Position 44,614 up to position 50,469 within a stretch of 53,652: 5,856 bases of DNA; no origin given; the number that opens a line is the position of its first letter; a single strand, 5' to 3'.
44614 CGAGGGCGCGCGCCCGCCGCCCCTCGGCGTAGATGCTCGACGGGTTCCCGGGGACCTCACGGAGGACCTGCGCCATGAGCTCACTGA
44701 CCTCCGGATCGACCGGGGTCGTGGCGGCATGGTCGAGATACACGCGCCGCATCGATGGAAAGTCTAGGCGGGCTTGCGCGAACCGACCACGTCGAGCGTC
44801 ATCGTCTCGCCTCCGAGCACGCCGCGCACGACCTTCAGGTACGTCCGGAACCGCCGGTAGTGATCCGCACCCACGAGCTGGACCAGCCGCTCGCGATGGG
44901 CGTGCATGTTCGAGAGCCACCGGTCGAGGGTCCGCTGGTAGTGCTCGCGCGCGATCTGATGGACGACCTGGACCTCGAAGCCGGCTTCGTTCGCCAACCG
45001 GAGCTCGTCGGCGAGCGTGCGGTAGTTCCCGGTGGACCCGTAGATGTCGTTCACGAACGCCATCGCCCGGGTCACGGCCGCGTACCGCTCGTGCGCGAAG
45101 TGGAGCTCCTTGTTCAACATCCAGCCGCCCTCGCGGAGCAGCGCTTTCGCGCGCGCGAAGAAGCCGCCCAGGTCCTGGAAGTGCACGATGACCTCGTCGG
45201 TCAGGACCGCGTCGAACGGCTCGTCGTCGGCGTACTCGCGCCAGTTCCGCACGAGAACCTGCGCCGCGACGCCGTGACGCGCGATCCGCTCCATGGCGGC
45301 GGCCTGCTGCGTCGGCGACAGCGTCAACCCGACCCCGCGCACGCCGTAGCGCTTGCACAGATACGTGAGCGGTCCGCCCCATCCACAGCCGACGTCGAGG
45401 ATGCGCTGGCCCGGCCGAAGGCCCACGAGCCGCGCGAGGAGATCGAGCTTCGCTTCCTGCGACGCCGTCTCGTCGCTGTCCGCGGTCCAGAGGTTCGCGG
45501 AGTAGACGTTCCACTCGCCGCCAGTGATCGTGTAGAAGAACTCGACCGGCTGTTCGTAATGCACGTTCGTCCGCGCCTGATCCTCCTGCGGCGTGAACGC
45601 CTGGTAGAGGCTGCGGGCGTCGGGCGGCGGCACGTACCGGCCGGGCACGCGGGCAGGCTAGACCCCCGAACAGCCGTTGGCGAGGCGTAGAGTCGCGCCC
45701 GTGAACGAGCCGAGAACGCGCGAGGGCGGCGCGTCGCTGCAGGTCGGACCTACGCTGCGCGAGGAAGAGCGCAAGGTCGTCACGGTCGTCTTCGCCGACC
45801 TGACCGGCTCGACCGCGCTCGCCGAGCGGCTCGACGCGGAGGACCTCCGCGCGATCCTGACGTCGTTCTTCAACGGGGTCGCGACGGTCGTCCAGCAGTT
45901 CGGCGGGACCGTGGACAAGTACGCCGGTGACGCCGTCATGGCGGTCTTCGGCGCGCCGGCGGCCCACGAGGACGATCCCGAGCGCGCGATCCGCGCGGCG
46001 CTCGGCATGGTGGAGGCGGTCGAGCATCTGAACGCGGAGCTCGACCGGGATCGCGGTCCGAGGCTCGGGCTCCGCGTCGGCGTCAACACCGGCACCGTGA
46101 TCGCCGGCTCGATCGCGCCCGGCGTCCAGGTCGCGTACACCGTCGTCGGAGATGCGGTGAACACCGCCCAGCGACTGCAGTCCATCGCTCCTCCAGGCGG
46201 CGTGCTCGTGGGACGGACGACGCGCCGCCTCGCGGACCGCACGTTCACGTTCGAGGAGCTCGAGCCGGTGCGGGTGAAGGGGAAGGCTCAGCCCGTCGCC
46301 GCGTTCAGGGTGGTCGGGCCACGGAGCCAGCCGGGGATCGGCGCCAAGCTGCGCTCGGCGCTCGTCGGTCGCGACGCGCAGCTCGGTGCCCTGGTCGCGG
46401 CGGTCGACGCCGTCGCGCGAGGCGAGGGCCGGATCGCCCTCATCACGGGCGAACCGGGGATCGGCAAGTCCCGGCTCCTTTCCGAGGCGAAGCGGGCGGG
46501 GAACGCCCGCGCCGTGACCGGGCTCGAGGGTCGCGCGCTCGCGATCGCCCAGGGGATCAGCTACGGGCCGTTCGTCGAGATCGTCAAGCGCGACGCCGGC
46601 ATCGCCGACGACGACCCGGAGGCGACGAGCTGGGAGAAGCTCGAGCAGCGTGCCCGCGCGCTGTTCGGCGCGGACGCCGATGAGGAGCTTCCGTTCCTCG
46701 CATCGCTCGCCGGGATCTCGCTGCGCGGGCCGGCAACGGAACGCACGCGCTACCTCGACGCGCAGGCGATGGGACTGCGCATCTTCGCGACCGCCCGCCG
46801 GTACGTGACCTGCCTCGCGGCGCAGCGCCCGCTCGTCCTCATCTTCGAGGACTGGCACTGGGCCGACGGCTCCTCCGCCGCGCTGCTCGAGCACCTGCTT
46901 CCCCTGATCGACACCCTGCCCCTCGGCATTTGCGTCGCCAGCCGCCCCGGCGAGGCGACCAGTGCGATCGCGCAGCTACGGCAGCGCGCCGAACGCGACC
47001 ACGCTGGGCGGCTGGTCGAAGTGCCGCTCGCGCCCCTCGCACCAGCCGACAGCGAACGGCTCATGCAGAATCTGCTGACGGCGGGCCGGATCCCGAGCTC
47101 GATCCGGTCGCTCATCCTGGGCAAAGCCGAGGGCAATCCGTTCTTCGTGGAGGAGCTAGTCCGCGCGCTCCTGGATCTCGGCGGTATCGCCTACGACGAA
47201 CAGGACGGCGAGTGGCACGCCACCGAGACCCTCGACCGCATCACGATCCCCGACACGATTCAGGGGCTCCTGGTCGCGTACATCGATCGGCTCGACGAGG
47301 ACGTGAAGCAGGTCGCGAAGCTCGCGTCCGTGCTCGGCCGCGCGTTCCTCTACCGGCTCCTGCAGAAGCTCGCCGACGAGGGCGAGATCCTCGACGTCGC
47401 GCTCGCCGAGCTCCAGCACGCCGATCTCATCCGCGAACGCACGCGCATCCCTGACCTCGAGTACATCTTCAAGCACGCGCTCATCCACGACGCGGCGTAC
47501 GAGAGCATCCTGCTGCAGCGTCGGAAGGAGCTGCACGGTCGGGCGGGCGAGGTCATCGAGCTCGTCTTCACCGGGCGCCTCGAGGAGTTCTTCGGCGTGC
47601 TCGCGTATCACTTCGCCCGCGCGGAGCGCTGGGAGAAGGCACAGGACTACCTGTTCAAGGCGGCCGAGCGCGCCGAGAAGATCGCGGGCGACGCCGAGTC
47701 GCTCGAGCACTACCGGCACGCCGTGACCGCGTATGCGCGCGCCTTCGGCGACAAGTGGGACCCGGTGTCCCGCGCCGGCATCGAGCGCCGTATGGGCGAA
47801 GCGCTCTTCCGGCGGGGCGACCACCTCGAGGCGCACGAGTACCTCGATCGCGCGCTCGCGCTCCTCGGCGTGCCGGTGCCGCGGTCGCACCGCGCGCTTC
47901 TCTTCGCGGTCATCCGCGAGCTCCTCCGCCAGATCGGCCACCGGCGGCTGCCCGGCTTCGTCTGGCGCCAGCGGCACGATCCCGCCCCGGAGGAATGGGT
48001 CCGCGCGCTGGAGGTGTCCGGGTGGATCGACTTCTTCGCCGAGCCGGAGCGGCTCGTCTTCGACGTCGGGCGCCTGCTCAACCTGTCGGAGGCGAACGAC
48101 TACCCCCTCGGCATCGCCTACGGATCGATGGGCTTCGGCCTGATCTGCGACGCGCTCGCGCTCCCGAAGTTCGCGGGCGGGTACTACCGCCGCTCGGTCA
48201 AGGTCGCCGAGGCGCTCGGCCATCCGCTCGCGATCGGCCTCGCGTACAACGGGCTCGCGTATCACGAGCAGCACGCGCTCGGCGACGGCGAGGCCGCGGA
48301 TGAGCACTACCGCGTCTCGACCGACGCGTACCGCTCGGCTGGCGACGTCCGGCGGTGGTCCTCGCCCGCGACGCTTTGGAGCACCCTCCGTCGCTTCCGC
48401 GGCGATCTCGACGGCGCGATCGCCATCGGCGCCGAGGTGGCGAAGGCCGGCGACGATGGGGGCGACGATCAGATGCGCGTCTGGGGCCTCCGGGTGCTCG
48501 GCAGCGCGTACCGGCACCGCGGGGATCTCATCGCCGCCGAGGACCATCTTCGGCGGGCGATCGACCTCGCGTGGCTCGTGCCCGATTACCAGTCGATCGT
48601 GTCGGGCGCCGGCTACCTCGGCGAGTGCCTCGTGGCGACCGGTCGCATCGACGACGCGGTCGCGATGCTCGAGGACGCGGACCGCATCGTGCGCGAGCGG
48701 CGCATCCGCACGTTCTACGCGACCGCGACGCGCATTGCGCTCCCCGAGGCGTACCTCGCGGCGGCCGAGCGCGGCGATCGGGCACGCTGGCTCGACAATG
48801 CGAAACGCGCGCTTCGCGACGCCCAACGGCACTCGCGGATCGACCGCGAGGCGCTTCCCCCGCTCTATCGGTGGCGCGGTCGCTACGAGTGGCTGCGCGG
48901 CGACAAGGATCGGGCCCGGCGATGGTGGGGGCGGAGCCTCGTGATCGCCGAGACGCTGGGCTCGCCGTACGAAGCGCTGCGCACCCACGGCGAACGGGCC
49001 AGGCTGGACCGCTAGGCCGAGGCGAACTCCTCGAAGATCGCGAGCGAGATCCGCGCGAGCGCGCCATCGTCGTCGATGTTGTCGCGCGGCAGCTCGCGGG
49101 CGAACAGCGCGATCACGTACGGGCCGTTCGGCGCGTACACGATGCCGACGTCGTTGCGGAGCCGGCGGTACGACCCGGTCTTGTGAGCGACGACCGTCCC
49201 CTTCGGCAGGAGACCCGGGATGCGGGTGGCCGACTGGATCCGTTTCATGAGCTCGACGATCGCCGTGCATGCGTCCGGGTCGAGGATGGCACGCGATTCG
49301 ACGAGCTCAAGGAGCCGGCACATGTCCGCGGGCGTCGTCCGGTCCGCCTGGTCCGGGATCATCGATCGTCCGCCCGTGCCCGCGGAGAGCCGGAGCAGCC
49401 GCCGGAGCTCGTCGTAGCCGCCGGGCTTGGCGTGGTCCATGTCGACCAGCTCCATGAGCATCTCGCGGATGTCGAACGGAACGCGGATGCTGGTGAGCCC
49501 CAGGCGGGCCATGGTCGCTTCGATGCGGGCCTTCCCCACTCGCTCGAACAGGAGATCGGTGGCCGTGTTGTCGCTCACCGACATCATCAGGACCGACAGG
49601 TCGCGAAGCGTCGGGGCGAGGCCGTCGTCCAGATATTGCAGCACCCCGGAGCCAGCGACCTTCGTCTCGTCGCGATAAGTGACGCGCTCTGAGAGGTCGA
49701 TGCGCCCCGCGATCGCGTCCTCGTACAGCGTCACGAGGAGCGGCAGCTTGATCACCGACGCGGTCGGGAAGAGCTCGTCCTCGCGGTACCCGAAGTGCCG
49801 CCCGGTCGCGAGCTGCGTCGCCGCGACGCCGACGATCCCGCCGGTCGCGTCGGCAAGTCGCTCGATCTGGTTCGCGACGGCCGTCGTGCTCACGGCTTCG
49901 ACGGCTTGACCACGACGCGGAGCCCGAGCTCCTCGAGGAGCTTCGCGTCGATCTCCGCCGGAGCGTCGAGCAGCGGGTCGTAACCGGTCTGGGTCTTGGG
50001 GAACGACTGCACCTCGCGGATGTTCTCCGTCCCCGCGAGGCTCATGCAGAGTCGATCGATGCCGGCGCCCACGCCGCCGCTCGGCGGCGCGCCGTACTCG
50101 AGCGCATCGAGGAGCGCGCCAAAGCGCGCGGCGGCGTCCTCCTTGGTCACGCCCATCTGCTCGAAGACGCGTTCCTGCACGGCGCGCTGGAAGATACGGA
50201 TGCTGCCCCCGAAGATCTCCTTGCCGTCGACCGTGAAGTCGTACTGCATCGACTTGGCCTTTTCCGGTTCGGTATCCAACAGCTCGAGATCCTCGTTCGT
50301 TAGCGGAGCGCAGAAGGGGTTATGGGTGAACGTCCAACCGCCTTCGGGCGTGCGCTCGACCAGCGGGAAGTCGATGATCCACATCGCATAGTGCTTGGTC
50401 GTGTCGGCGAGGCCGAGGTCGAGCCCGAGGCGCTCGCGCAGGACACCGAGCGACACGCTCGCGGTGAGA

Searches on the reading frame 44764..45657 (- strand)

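Call 22: search_protein_families(library=pfam, proteins=[window:44764-45657:-], max_evalue=0.001)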
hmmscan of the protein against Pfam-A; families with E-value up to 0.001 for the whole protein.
window:44764-45657:- (297 aa): 9 families
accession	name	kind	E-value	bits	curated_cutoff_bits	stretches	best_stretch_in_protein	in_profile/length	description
PF02353.26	CMAS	-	2.3e-43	148.9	27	1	25-277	5-259/273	Mycolic acid cyclopropane synthetase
PF13649.12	Methyltransf_25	-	1.7e-13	51.5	27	1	86-178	1-97/97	Methyltransferase domain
PF13489.12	Methyltransf_23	-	8.3e-13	48.8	27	1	68-229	7-161/164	Methyltransferase domain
PF08241.18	Methyltransf_11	-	3e-12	47.4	21.2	1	87-181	1-94/95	Methyltransferase domain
PF08242.18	Methyltransf_12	-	4.7e-10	40.5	30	1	87-179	1-97/98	Methyltransferase domain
PF13847.12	Methyltransf_31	-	8.7e-07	29.2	27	1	81-186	2-113/145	Methyltransferase domain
PF07021.18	MetW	-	1.3e-06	28.6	21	1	80-155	11-83/193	Methionine biosynthesis protein MetW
PF01728.25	FtsJ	-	2.9e-05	24.5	24.1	1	70-154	8-98/181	FtsJ-like methyltransferase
PF01135.25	PCMT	-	9.4e-05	22.7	20.3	1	50-152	41-147/210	Protein-L-isoaspartate(D-aspartate) O-methyltransferase (PCMT)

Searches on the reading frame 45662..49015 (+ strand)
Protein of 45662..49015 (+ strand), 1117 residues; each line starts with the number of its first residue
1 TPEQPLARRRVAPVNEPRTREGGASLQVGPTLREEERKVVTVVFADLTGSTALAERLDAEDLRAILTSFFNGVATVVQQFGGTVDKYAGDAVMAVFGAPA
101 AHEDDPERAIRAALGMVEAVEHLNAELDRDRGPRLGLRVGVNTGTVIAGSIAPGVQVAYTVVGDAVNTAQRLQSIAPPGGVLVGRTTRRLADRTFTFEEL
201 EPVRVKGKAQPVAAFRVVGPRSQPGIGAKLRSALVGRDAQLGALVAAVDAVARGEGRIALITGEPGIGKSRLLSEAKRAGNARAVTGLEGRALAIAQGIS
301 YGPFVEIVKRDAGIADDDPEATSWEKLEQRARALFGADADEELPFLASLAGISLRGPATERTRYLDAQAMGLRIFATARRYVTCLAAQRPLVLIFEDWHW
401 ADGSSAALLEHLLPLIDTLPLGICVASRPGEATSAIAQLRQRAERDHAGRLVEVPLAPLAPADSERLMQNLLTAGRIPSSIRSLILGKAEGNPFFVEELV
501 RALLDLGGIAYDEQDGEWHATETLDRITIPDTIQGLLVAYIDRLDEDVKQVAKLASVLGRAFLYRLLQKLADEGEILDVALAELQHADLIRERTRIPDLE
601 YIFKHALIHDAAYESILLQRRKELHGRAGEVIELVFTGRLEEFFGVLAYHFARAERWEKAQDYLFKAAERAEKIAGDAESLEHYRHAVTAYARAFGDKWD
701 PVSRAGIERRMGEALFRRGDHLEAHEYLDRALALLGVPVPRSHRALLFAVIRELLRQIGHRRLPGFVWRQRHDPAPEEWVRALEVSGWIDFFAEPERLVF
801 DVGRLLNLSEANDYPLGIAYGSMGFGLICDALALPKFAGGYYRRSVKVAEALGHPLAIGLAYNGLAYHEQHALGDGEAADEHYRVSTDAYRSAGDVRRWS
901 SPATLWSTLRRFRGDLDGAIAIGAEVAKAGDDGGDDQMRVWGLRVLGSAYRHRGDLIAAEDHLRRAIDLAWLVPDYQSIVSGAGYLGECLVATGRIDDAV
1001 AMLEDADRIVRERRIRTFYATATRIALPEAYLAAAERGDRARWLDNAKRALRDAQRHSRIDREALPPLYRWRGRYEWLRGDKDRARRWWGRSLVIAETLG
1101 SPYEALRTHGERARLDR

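Call 46: search_protein_families(library=ncbifam, proteins=[window:45662-49015:+], max_evalue=0.001)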
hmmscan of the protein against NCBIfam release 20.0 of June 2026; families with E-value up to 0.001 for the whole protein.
window:45662-49015:+ (1117 aa): 2 families
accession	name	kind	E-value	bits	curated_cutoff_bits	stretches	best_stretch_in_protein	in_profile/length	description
TIGR03903.1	TOMM_kin_cyc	equivalog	2.4e-83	280.7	705.75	1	29-687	275-917/1267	TOMM system kinase/cyclase fusion protein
NF058673.1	LipAdnlyCyLipJMY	equivalog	2.4e-10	39.7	800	1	34-190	290-421/449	bifunctional lipase/adenylate cyclase LipJ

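Call 49: search_protein_families(library=pfam, proteins=[window:45662-49015:+], max_evalue=0.001)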
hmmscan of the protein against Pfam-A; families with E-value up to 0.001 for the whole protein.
window:45662-49015:+ (1117 aa): 7 families
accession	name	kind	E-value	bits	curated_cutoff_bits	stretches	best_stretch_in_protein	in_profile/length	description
PF00211.25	Guanylate_cyc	-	4.6e-26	92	21.9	1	35-210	4-175/183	Adenylate and Guanylate cyclase catalytic domain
PF13191.12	AAA_16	-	1e-24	88.4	32.6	1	234-418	2-161/167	AAA ATPase domain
PF13424.12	TPR_12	-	2.7e-14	53.6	30.1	2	945-1006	8-71/77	Tetratricopeptide repeat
PF17874.7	TPR_MalT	-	2.3e-08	34.1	45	1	870-1049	50-230/336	MalT-like TPR region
PF07719.23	TPR_2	-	2.7e-08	33.7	27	0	710-734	6-30/34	Tetratricopeptide repeat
PF13374.12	TPR_10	-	2.4e-06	27.8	27.5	0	945-969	7-31/42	Tetratricopeptide repeat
PF00515.34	TPR_1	-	6.8e-05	23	27.8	0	946-969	7-30/34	Tetratricopeptide repeat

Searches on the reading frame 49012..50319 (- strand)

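Call 49: search_protein_families(library=pfam, proteins=[window:49012-50319:-], max_evalue=0.001)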
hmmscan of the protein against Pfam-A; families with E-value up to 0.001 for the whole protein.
window:49012-50319:- (435 aa): 2 families
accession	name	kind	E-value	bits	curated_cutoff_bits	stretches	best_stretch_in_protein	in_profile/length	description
PF13354.11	Beta-lactamase2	-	3.8e-62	209.9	22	1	164-406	1-213/214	Beta-lactamase enzyme family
PF00144.29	Beta-lactamase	-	3e-07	30.4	27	1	152-383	4-279/329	Beta-lactamase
